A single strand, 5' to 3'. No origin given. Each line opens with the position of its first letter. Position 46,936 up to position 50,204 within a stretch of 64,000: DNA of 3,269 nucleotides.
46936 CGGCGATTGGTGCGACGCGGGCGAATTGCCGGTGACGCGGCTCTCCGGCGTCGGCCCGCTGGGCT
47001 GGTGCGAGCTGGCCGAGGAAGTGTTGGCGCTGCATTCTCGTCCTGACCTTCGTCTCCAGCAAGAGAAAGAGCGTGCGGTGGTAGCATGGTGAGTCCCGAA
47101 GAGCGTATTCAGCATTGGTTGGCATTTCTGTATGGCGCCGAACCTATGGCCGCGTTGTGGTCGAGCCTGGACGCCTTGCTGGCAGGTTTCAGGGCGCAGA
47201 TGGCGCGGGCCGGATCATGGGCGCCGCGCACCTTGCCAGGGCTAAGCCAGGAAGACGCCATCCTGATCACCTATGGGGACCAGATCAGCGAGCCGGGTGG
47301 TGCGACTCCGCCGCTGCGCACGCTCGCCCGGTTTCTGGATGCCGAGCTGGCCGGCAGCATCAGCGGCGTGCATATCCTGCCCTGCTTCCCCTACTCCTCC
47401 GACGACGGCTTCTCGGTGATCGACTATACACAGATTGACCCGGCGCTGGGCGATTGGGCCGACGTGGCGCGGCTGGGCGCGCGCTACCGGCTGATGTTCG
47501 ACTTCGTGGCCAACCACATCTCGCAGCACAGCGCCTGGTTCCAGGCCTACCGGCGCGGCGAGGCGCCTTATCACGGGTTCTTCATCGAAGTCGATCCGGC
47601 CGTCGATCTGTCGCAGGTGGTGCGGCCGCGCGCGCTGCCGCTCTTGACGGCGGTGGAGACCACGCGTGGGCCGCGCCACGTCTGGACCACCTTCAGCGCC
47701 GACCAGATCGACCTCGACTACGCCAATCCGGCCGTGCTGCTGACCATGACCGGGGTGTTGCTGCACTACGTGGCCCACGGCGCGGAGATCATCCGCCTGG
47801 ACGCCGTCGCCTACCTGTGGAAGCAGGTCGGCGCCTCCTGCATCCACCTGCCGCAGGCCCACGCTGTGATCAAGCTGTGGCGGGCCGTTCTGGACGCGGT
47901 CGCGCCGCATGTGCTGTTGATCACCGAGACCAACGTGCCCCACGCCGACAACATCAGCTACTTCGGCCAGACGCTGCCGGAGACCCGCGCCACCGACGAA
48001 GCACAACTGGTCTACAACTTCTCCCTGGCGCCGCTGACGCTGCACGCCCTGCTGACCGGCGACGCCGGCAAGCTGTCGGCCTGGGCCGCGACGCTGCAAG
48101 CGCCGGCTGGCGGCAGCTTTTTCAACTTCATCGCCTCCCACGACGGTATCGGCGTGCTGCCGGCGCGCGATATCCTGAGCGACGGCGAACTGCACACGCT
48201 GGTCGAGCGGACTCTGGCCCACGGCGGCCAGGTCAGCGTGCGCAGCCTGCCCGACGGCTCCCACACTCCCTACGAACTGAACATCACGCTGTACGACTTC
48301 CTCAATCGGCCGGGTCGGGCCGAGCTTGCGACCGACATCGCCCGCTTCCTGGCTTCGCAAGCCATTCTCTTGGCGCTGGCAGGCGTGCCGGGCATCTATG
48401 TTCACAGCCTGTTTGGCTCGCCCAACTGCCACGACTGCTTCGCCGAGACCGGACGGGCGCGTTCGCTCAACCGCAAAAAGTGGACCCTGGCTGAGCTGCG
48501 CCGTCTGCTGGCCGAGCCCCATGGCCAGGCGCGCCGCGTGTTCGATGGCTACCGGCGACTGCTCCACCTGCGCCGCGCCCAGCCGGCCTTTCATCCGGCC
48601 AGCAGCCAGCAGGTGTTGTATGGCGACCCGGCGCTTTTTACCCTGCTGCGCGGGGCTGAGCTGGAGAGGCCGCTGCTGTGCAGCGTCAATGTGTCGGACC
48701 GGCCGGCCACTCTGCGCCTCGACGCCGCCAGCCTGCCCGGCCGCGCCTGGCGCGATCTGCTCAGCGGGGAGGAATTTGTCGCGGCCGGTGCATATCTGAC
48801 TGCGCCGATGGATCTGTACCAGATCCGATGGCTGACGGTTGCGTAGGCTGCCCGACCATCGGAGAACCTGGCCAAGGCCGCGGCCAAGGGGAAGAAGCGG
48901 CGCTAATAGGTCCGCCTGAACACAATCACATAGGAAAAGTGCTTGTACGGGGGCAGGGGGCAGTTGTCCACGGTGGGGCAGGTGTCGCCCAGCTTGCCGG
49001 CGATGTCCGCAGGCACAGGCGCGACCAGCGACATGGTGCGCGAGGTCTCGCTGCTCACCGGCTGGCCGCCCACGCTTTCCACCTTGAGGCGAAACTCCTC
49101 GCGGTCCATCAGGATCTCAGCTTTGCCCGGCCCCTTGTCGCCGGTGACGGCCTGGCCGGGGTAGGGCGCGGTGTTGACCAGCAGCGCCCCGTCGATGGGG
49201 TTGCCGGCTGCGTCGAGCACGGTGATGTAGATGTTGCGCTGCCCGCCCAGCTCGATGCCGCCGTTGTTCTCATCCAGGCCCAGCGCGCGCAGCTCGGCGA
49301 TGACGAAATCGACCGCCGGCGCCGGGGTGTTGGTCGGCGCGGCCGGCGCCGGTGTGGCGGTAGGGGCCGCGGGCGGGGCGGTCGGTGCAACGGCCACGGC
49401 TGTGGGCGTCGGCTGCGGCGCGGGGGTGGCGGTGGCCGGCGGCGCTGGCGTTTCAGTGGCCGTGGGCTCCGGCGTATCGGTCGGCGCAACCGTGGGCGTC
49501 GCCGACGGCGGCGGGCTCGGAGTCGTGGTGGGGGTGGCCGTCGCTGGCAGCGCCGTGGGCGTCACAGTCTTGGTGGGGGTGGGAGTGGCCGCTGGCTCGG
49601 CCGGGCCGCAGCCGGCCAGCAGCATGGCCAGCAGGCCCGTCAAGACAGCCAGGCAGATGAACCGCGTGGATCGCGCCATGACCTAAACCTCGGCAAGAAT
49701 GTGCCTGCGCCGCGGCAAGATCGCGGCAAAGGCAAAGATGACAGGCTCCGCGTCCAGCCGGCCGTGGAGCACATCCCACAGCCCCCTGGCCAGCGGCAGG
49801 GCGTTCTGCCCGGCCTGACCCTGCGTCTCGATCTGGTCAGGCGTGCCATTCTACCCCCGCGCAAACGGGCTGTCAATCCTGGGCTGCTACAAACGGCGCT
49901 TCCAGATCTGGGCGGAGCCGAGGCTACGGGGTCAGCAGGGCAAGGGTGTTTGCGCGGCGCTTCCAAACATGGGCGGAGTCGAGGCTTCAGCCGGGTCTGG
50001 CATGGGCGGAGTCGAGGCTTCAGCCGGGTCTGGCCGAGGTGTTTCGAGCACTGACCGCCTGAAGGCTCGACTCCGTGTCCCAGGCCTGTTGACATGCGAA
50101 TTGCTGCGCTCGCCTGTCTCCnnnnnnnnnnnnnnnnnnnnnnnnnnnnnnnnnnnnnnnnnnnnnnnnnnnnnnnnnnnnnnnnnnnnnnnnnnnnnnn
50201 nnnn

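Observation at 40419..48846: Compatible-solute locus: GT4 plus MpgS-like GT plus MpgP-like HAD phosphatase interleaved with GH38 alpha-mannosidase and a GH13_18 phosphorylase, downstream of a LacI-controlled ABC importer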

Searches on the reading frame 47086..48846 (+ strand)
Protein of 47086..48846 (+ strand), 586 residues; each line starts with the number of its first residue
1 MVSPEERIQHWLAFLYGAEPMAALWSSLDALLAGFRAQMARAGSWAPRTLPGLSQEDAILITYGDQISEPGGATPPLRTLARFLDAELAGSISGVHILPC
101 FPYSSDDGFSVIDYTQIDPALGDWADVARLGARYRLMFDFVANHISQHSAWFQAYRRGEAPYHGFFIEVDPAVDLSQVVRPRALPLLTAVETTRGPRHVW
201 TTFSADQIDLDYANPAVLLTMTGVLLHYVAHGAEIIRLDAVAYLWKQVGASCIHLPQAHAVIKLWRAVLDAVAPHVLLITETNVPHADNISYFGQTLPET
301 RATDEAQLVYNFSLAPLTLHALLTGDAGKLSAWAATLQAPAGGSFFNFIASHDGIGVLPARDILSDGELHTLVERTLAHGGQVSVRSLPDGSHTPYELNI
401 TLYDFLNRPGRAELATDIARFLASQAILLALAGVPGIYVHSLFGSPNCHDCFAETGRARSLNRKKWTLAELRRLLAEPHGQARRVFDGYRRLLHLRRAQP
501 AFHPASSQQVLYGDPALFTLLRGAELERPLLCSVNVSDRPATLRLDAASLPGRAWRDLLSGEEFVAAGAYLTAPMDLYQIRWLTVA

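Call 3: search_protein_families(library=pfam, proteins=[window:47086-48846:+])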
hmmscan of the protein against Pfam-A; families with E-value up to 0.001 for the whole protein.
window:47086-48846:+ (586 aa): 3 families
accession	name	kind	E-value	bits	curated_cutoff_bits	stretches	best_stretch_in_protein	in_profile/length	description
PF00128.31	Alpha-amylase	-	9.7e-20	71.6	22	1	92-316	33-270/446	Alpha amylase, catalytic domain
PF11941.14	DUF3459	-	8.9e-06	26.5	22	1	489-568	2-77/90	Domain of unknown function (DUF3459)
PF16657.11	Malt_amylase_C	-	0.00016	22.1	27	1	516-582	12-75/75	Maltogenic Amylase, C-terminal domain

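Call 4: search_protein_families(library=ncbifam, proteins=[window:47086-48846:+])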
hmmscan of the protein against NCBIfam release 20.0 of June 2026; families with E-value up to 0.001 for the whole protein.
window:47086-48846:+ (586 aa): 7 families
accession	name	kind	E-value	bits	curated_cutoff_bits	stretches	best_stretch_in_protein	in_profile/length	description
TIGR03852.1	sucrose_gtfA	equivalog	5.6e-57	193.4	334.4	1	58-508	3-431/470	sucrose phosphorylase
TIGR02456.1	treS_nterm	equivalog_domain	1e-38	133.2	678.35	2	92-355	42-309/539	maltose alpha-D-glucosyltransferase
TIGR02403.1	trehalose_treC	equivalog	5.4e-17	61.7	799.05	1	104-246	54-200/544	alpha,alpha-phosphotrehalase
NF008183.0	PRK10933.1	subfamily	1.6e-14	53.6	535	1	90-247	45-208/551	alpha,alpha-phosphotrehalase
NF051899.1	BetGalacBglAAgro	equivalog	7.6e-10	37.8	900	1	95-245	45-203/537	beta-galactosidase BglA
NF008051.0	PRK10785.1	equivalog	8e-10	37.5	568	1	95-159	196-265/607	maltodextrin glucosidase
NF041090.1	Cyc-maltodext_AglB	equivalog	4.6e-09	35.6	540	1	94-167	81-159/470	cyclomaltodextrinase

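Call 24: search_solved_structures(query=window:47086-48846:+, show_alignments=2)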
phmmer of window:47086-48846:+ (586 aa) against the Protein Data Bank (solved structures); distinct sequences matched with E-value up to 0.001: 111 (the best 60 are shown).
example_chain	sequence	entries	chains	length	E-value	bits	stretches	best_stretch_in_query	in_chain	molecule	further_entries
7qqi_A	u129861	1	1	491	1.8e-50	175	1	58-532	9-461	Aamy domain-containing protein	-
7qqj_A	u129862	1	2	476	6.5e-48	166.6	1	58-487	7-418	Sucrose phosphorylase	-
7xdq_A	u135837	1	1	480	1.5e-41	145.6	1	76-481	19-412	Glucosylglycerol phosphorylase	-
7znp_A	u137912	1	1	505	2.5e-40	141.6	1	59-505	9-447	Sucrose phosphorylase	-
7xdr_A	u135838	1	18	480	1.5e-39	139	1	76-481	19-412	Glucosylglycerol phosphorylase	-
7esh_A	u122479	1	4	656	6.5e-39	136.9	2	94-358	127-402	amylosucrase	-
9j1u_F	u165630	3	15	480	3.5e-38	134.5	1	79-481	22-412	Sucrose phosphorylase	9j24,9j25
2wpg_A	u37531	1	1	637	7.7e-38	133.3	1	92-583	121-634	AMYLOSUCRASE OR ALPHA AMYLASE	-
6fme_B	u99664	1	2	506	1.6e-37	132.3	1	59-490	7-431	Sucrose phosphorylase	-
5c8b_B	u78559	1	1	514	1.6e-37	132.3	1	59-490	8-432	Sucrose phosphorylase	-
5mb2_B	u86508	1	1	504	1.7e-37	132.2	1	60-490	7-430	Sucrose phosphorylase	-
5n7j_A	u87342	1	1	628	3.9e-37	131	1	93-586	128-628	Amylosucrase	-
1r7a_A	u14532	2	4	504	5.5e-37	130.5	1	60-490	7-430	sucrose phosphorylase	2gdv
5m9x_B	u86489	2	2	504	8.3e-37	129.9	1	60-490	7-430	Sucrose phosphorylase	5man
2gdu_A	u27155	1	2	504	9.2e-37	129.8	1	60-490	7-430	sucrose phosphorylase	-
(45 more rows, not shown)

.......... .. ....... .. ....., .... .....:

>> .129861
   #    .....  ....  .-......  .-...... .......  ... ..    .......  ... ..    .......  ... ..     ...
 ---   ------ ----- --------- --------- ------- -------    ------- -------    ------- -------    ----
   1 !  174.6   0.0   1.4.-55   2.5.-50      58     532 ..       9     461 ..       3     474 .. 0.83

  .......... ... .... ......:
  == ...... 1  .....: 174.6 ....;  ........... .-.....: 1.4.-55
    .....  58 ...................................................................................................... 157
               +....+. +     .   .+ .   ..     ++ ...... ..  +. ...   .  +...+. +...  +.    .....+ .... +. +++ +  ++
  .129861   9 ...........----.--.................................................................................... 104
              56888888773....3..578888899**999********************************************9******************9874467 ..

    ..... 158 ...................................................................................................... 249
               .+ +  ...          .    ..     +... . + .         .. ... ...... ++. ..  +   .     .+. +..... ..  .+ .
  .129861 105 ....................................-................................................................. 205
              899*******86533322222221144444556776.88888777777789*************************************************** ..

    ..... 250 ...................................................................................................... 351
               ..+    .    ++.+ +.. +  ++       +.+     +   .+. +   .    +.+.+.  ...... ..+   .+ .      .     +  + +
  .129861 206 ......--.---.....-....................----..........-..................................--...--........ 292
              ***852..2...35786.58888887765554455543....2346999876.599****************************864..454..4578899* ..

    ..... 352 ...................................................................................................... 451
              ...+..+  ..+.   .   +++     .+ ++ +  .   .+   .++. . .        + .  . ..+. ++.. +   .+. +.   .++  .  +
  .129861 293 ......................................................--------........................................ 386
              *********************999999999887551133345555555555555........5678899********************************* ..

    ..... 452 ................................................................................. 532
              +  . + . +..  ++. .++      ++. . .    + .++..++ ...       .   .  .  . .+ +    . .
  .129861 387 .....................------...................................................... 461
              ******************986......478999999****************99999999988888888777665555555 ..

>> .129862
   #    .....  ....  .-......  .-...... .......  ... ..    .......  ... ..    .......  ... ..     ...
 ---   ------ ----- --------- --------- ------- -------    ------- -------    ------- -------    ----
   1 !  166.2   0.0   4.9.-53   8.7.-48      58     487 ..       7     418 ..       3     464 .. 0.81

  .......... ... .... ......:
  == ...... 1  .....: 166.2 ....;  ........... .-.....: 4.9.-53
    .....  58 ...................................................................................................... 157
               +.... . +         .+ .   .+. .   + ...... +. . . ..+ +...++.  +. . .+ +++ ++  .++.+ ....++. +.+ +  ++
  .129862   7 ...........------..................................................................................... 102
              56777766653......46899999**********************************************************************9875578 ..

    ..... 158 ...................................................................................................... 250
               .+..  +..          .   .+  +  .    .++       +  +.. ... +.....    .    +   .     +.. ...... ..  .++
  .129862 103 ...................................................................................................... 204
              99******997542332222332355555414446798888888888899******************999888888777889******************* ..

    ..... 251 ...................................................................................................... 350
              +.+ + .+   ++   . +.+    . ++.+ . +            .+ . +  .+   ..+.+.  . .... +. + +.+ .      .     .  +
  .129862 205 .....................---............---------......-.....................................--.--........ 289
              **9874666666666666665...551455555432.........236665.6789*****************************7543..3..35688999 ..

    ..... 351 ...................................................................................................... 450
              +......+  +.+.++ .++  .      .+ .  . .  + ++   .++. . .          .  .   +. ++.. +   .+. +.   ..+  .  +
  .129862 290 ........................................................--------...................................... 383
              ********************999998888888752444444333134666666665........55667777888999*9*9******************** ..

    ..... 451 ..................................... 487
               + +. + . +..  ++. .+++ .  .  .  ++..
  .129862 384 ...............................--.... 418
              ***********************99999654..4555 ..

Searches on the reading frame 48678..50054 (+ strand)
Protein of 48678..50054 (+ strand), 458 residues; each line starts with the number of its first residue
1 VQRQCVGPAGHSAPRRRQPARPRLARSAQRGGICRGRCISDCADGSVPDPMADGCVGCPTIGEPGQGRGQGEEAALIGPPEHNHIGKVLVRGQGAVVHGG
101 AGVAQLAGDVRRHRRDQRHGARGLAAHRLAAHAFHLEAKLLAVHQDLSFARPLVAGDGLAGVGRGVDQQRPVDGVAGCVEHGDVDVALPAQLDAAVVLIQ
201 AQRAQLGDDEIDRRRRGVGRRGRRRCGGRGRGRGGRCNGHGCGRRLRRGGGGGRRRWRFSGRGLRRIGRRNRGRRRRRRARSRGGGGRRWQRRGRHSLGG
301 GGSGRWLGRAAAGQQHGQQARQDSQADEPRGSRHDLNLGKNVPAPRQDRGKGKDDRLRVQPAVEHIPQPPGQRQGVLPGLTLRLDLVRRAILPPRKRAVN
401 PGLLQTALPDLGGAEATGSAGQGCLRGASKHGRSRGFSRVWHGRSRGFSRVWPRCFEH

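Call 6: search_protein_families(library=pfam, proteins=[window:48678-50054:+])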
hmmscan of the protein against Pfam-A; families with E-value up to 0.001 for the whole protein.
window:48678-50054:+ (458 aa): 0 families
